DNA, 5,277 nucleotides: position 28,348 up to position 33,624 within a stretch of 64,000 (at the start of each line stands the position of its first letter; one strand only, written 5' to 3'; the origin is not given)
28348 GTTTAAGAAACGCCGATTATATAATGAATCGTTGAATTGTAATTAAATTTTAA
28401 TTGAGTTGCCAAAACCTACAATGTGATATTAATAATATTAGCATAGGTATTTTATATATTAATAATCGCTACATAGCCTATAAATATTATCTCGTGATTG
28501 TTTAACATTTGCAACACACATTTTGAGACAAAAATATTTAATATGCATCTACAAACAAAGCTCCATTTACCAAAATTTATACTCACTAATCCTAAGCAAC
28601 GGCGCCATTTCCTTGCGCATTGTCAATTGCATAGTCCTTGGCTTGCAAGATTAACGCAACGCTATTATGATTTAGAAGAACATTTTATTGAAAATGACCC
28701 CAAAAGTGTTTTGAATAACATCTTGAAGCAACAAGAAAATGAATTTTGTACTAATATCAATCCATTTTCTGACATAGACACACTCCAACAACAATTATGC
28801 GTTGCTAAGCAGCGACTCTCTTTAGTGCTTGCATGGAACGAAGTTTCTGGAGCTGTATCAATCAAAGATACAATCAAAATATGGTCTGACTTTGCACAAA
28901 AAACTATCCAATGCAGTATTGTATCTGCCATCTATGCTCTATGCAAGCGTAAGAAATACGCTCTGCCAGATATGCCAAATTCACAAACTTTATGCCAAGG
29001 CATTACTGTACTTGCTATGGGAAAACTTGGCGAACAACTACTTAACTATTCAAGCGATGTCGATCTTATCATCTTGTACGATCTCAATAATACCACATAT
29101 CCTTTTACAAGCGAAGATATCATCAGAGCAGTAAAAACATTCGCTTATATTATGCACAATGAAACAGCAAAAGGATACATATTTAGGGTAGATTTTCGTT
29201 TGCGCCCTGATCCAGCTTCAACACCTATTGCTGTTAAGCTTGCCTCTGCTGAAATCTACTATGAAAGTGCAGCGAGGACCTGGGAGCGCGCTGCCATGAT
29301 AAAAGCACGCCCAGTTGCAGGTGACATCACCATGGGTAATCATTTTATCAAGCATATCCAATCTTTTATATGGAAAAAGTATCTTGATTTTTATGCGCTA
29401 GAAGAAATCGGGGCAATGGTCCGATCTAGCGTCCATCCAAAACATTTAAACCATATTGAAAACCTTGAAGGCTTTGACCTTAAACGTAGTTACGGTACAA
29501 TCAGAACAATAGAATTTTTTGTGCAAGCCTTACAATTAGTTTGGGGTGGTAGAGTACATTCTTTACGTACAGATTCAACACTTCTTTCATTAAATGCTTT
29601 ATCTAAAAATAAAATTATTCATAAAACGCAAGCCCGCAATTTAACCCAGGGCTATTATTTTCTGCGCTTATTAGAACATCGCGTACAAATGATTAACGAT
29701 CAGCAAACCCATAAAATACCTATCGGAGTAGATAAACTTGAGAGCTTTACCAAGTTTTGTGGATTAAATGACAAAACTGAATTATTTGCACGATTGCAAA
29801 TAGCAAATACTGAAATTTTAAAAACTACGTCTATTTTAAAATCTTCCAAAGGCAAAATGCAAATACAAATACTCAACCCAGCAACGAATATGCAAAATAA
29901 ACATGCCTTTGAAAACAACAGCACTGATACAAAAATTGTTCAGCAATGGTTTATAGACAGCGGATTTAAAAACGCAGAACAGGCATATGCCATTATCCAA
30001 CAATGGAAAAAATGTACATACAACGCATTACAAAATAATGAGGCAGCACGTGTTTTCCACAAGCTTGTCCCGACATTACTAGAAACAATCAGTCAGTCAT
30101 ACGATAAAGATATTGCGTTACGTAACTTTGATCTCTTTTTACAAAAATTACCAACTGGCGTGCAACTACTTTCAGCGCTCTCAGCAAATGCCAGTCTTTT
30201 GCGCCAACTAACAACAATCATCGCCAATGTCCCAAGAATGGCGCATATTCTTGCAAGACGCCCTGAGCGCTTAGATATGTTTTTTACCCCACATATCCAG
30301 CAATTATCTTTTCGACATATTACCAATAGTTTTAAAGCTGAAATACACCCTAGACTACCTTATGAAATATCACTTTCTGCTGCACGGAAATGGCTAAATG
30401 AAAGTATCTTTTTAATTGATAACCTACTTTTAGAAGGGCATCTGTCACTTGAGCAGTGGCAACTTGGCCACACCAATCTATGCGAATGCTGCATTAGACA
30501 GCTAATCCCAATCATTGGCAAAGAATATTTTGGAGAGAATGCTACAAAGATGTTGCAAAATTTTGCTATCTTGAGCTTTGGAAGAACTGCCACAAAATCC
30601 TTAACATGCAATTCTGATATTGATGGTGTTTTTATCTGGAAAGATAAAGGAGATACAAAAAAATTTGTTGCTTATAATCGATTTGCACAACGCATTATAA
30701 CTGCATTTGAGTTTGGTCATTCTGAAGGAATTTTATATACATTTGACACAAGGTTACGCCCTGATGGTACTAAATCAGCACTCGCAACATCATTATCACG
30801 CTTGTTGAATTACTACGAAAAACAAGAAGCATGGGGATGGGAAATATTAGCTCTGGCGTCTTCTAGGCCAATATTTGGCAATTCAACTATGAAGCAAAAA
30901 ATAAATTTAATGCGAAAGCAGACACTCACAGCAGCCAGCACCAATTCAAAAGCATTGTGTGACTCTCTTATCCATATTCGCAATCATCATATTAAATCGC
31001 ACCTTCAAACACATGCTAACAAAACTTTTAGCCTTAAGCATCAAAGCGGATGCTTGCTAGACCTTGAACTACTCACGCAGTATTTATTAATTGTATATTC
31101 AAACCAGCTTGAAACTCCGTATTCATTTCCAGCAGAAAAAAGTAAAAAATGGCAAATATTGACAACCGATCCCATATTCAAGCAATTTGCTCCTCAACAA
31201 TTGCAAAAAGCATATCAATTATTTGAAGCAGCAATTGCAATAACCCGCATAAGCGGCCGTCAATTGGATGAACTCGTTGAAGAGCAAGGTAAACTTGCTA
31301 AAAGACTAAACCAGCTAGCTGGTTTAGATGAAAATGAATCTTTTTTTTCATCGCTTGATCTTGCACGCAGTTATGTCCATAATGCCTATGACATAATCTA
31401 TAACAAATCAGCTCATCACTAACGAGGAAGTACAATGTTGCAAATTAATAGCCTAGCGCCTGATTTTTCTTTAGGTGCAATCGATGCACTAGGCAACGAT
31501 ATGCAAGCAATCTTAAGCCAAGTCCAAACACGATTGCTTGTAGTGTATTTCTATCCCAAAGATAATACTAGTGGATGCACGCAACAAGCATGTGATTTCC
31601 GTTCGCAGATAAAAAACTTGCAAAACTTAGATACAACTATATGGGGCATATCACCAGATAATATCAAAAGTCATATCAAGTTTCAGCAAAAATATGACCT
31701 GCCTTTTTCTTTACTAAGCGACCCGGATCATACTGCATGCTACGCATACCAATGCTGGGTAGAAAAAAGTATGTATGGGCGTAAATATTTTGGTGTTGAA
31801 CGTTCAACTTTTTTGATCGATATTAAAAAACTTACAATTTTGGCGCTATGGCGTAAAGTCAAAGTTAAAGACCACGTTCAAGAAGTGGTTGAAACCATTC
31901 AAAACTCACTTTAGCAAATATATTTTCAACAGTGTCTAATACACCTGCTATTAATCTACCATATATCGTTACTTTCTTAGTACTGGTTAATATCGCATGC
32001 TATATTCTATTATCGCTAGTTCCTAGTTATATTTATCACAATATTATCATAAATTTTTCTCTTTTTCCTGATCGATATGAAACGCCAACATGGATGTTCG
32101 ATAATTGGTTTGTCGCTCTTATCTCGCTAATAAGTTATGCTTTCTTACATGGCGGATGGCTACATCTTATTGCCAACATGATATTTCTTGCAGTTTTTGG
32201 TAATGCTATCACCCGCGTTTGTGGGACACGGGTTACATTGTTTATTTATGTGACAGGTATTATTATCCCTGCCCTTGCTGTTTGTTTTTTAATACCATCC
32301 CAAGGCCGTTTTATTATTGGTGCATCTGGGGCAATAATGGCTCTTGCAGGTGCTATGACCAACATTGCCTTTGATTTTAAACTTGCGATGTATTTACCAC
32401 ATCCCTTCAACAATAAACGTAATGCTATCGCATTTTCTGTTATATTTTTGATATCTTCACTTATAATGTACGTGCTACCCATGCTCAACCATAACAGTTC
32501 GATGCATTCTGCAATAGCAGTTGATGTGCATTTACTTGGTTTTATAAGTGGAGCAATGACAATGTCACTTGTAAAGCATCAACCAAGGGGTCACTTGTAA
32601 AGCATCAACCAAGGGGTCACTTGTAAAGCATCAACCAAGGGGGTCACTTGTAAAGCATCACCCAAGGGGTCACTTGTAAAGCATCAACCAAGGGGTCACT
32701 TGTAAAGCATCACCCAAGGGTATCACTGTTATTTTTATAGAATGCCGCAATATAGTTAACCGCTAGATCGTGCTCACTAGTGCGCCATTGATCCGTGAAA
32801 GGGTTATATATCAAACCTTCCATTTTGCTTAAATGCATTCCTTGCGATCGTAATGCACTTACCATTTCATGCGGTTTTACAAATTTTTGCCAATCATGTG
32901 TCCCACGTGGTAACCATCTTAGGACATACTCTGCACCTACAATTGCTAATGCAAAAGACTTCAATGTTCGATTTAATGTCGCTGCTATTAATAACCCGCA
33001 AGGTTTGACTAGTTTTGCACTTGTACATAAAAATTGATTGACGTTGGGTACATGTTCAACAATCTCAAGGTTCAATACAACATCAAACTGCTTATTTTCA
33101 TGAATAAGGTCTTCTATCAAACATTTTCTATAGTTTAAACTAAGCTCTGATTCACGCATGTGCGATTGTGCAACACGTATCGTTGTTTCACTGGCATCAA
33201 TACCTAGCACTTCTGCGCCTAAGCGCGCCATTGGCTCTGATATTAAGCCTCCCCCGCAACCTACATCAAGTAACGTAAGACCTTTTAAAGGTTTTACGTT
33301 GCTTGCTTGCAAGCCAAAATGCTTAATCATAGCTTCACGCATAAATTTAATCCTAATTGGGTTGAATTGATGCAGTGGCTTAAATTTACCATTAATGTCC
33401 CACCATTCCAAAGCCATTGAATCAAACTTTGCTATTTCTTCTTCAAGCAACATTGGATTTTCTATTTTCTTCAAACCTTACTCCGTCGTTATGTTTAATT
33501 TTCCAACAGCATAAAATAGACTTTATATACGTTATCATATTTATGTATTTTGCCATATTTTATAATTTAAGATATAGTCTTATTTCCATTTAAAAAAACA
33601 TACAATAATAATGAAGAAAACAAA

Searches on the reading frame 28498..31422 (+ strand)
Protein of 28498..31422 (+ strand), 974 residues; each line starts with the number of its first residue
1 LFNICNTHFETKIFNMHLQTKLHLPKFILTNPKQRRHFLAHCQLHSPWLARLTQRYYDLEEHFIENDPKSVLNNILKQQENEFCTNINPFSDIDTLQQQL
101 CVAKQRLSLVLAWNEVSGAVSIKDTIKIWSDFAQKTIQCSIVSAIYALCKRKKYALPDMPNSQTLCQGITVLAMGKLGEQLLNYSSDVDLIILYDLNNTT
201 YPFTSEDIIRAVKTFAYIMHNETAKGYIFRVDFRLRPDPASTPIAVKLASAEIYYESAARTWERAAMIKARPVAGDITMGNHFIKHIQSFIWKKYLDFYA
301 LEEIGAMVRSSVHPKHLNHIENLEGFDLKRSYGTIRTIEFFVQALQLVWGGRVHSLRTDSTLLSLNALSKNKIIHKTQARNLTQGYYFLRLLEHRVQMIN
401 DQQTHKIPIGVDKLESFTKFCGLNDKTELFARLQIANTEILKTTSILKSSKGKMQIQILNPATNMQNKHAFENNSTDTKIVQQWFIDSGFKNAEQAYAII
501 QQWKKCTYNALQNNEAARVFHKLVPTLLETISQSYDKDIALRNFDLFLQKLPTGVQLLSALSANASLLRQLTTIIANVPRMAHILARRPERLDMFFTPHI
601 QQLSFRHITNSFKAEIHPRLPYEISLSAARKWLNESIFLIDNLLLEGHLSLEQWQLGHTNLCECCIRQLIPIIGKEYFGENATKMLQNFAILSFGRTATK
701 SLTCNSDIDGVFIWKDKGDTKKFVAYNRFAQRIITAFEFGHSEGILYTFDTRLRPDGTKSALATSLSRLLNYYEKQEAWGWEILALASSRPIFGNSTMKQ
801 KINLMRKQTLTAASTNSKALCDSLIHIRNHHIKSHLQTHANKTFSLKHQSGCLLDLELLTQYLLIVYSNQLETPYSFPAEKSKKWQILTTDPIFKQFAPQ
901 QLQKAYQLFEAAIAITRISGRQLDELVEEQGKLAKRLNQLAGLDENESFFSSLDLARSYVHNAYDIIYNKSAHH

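Call 14: search_protein_families(library=pfam, proteins=[window:28498-31422:+], max_evalue=0.00001)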
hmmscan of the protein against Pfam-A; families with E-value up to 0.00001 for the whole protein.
window:28498-31422:+ (974 aa): 2 families
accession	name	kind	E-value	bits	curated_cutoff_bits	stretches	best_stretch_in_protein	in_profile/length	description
PF03710.21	GlnE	-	8.8e-70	235.4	24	2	45-283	10-249/252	Glutamate-ammonia ligase adenylyltransferase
PF08335.16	GlnD_UR_UTase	-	8.8e-23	81.3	21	1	320-427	20-117/141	GlnD PII-uridylyltransferase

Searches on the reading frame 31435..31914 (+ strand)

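Call 34: search_protein_families(library=pfam, proteins=[window:31435-31914:+], max_evalue=0.000001)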
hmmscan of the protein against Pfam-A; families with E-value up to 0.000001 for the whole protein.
window:31435-31914:+ (159 aa): 2 families
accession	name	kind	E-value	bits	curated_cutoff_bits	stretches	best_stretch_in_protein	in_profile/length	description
PF00578.27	AhpC-TSA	-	4.8e-28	98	26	1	5-131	2-118/124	AhpC/TSA family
PF08534.16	Redoxin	-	2.7e-08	34.2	26.6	1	5-128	3-122/148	Redoxin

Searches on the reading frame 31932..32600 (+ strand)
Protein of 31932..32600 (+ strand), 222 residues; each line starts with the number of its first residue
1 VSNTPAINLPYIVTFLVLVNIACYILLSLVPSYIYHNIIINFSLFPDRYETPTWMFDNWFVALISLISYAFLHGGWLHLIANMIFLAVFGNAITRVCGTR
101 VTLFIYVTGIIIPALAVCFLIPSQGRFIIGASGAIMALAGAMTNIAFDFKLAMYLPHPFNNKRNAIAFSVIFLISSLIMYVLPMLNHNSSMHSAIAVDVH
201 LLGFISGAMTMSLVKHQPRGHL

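Call 34: search_protein_families(library=pfam, proteins=[window:31932-32600:+], max_evalue=0.000001)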
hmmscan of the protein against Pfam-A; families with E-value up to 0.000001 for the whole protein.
window:31932-32600:+ (222 aa): 1 family
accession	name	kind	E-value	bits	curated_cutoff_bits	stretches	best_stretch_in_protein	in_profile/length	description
PF01694.28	Rhomboid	-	1.4e-19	71.1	22.6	1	64-212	5-138/143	Rhomboid domain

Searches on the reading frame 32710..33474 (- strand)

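Call 34: search_protein_families(library=pfam, proteins=[window:32710-33474:-], max_evalue=0.000001)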
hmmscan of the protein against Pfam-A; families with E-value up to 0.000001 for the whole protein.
window:32710-33474:- (254 aa): 7 families
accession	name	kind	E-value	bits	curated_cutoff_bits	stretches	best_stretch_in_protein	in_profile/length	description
PF08241.18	Methyltransf_11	-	1.3e-19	71.1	21.2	1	69-163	1-94/95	Methyltransferase domain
PF13649.12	Methyltransf_25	-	5.6e-16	59.5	27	1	69-160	2-97/97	Methyltransferase domain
PF13847.12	Methyltransf_31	-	8.2e-16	58.4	27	1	64-199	3-129/145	Methyltransferase domain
PF13489.12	Methyltransf_23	-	2.9e-14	53.6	27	1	62-211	20-157/164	Methyltransferase domain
PF08242.18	Methyltransf_12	-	1.6e-12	48.4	30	1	69-162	1-98/98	Methyltransferase domain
PF02353.26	CMAS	-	8.9e-11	42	27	1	50-171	48-171/273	Mycolic acid cyclopropane synthetase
PF06325.19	PrmA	-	1.1e-07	32.2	22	1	63-163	160-257/296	Ribosomal protein L11 methyltransferase (PrmA)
